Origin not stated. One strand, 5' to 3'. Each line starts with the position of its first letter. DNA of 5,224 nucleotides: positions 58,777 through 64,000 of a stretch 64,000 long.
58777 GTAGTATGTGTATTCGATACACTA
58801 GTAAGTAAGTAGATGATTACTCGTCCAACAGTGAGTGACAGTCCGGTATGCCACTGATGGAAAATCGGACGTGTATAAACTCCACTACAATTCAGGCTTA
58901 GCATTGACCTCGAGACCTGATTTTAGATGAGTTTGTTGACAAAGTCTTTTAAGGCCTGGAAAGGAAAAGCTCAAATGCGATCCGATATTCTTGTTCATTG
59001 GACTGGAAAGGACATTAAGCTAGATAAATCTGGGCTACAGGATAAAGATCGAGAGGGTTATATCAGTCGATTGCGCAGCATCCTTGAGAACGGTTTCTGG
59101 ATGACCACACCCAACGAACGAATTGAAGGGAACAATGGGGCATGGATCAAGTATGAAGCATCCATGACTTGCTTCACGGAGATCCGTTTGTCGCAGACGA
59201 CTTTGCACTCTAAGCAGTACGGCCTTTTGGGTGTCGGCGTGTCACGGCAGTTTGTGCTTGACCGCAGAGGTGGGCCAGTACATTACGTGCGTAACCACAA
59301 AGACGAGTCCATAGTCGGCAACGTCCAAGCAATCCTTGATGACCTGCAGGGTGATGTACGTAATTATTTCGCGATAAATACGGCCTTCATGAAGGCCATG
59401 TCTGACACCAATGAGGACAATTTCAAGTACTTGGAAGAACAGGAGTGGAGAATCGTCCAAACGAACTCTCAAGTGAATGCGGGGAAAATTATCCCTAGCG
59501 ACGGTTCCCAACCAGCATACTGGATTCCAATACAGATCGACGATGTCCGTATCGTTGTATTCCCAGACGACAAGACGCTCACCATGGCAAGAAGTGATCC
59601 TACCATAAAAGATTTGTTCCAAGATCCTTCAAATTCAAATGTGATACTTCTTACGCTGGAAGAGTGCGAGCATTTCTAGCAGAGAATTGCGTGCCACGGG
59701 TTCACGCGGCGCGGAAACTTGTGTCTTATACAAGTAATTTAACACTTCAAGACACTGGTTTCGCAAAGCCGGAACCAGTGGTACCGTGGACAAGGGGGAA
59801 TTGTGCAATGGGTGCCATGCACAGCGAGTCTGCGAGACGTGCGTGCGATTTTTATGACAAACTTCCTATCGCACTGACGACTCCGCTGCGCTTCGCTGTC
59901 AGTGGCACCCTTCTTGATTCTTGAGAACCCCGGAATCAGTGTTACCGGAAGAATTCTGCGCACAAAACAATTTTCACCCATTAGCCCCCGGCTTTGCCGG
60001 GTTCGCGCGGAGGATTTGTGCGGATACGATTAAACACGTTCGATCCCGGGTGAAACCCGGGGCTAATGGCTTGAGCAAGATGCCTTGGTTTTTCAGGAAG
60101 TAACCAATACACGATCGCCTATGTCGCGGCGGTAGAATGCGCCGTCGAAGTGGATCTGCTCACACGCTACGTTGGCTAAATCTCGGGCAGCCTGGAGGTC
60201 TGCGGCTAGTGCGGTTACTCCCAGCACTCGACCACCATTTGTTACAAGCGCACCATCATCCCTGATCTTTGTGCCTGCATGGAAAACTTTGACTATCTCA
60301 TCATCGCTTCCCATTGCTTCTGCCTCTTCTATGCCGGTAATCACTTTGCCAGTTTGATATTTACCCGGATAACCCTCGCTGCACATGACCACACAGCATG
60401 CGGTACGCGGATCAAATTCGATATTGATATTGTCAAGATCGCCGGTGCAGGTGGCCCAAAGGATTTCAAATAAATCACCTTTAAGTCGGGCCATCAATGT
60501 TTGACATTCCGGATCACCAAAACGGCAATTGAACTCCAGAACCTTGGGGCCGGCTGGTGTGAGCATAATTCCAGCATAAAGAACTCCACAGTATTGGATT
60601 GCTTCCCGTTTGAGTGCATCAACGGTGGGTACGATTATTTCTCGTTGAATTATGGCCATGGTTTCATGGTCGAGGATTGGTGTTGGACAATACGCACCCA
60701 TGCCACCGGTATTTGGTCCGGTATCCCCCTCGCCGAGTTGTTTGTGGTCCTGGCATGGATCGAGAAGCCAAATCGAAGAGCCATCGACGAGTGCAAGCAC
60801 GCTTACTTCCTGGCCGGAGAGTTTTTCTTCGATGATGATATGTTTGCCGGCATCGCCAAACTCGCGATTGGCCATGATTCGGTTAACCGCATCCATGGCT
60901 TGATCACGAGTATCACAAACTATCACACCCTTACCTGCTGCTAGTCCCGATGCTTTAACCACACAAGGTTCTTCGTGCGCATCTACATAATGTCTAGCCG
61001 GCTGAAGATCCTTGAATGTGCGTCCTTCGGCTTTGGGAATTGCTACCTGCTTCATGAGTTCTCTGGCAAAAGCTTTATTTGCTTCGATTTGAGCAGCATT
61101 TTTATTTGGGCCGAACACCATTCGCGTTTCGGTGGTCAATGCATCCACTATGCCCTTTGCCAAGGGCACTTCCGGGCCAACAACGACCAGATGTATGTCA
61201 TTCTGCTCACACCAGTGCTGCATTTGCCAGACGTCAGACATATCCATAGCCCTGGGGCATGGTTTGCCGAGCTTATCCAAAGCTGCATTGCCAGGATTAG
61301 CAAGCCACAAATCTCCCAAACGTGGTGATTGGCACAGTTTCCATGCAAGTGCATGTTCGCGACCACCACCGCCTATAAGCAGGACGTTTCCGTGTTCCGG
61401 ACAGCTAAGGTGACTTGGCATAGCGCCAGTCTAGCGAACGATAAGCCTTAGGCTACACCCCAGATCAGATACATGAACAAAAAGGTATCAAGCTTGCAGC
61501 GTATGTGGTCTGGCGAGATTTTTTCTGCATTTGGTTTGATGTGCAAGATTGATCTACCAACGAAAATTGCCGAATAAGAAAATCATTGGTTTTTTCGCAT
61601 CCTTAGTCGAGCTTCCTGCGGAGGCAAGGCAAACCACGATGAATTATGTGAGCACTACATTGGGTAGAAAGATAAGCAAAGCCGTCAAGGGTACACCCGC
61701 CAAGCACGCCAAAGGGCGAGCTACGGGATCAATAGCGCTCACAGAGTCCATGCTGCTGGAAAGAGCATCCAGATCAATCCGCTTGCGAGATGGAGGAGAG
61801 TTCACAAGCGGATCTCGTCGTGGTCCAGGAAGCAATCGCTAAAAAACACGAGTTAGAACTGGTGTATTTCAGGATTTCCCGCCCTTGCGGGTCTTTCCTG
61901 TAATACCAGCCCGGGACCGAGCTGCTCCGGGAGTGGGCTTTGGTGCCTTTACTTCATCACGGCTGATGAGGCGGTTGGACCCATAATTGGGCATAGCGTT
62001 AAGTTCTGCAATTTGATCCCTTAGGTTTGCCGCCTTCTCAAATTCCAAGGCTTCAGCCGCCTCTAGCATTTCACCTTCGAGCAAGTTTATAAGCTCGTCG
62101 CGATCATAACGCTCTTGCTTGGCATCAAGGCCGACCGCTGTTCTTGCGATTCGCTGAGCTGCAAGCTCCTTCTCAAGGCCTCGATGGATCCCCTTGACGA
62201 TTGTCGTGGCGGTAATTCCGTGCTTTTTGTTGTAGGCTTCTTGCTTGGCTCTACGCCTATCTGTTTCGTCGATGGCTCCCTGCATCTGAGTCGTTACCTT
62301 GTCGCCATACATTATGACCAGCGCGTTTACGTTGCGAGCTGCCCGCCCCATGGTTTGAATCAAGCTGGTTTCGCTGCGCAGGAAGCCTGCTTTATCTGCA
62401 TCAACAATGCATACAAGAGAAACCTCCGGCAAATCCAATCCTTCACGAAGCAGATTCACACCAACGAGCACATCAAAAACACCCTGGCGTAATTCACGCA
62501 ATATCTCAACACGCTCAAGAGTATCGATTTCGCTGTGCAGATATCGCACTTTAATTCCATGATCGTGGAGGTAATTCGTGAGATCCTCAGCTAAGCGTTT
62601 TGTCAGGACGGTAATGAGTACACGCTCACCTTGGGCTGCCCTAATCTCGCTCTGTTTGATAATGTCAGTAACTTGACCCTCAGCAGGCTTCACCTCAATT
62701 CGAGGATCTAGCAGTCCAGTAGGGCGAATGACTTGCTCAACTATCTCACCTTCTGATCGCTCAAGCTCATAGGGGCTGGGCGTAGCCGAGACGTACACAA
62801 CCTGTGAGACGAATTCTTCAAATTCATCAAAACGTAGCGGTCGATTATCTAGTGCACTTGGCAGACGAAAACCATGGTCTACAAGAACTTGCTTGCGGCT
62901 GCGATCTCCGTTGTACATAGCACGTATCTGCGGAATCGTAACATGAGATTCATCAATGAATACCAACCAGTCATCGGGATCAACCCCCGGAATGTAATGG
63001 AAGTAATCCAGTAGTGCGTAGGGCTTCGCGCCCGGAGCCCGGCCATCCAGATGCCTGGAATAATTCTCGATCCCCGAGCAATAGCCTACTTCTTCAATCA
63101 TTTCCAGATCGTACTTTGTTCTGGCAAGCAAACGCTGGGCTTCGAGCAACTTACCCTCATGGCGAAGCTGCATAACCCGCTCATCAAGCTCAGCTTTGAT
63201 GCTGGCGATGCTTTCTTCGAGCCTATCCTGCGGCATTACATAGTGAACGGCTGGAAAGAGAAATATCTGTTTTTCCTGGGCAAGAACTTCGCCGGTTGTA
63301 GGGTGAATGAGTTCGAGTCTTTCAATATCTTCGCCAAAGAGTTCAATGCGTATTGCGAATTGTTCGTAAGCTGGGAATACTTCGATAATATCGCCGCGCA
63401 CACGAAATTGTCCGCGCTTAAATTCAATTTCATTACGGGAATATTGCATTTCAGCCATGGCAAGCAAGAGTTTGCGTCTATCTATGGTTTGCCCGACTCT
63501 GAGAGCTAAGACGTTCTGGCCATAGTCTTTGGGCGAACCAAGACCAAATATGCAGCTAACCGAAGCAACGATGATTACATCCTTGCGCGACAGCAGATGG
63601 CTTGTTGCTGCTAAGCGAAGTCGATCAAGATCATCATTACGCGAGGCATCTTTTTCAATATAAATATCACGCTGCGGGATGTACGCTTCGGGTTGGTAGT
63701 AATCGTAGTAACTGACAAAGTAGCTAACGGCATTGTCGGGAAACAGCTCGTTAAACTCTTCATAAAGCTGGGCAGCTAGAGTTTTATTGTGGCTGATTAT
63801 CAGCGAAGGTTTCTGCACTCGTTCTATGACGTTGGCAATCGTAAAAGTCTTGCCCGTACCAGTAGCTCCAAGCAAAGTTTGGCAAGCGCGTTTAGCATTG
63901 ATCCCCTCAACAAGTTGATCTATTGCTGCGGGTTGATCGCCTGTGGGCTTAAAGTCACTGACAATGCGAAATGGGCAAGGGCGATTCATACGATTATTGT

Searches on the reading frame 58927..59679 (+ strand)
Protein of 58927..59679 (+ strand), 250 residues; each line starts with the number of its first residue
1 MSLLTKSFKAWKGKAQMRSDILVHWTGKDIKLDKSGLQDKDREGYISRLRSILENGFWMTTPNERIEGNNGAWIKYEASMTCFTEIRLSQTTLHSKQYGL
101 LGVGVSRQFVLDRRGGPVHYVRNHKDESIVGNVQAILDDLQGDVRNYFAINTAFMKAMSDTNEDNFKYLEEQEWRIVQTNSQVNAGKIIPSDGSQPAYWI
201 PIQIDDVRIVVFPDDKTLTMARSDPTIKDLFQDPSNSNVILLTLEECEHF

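Call 83: search_protein_families(library=pfam, proteins=[window:58927-59679:+], max_evalue=0.00001)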
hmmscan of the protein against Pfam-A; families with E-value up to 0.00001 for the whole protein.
window:58927-59679:+ (250 aa): 1 family
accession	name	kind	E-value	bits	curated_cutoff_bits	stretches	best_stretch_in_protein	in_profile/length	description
PF10899.13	AbiGi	-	1.3e-08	35.6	22.4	1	79-187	29-148/185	Putative abortive phage resistance protein AbiGi, antitoxin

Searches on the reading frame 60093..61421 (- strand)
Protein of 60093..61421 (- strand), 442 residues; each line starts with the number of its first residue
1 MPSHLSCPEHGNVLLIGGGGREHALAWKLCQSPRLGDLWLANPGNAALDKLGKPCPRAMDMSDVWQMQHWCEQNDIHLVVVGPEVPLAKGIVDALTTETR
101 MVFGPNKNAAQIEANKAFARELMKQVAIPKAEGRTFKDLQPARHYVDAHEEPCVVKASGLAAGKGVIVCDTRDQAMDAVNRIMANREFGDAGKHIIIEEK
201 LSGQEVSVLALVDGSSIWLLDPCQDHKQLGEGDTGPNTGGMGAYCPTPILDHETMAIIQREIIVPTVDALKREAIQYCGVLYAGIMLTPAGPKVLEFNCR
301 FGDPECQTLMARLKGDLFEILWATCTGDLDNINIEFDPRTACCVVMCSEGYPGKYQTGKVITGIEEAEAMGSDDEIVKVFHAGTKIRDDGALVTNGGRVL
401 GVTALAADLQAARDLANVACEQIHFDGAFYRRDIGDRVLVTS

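Call 83: search_protein_families(library=pfam, proteins=[window:60093-61421:-], max_evalue=0.00001)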
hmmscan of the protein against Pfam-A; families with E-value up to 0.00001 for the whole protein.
window:60093-61421:- (442 aa): 4 families
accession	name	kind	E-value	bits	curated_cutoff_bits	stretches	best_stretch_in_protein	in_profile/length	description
PF01071.24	GARS_A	-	1.3e-78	263.8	27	1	114-306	1-194/194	Phosphoribosylglycinamide synthetase, ATP-grasp (A) domain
PF02843.22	GARS_C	-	9.8e-33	112.8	34.8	1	341-437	1-92/92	Phosphoribosylglycinamide synthetase, C domain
PF02844.21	GARS_N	-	8.2e-30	103.9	29.5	1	12-113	2-100/100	Phosphoribosylglycinamide synthetase, N domain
PF02786.22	CPSase_L_D2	-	5.9e-06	26.4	19.8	1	116-219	2-110/211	Carbamoyl-phosphate synthase L chain, ATP binding domain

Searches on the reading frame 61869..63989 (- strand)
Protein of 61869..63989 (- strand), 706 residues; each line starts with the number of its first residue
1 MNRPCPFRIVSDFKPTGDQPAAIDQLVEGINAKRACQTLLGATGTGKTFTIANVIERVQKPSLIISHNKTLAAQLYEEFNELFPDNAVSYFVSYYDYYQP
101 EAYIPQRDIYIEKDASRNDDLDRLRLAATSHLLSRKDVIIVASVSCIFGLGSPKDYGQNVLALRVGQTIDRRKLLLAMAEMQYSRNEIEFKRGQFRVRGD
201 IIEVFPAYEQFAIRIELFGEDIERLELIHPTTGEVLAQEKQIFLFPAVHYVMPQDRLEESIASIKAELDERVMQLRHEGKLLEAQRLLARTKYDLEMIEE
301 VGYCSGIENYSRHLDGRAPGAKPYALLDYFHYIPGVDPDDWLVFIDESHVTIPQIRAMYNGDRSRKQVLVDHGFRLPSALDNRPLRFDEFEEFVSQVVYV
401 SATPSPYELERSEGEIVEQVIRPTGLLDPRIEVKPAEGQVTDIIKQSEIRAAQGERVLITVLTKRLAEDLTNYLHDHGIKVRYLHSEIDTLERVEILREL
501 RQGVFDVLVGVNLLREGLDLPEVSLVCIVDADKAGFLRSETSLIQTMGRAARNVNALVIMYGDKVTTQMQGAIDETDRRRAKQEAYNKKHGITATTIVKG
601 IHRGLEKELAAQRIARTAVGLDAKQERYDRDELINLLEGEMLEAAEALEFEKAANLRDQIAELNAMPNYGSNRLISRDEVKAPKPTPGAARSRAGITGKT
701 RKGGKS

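Call 83: search_protein_families(library=pfam, proteins=[window:61869-63989:-], max_evalue=0.00001)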
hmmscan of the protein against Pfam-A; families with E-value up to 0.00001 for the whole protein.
window:61869-63989:- (706 aa): 5 families
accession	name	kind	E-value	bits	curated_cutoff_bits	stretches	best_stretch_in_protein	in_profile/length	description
PF17757.6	UvrB_inter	-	1.1e-31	109.2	22.9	1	161-250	1-91/91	UvrB interaction domain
PF00271.37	Helicase_C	-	1.8e-20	73.6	23.5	1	449-553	10-109/110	Helicase conserved C-terminal domain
PF12344.14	UvrB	-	2.6e-19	69.2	27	1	560-601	1-42/43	Ultra-violet resistance protein B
PF04851.21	ResIII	-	5.8e-11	43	22.5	1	14-94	3-84/164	Type III restriction enzyme, res subunit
PF02151.25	UVR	-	1e-08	35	21.5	1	631-664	1-34/36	UvrB/uvrC motif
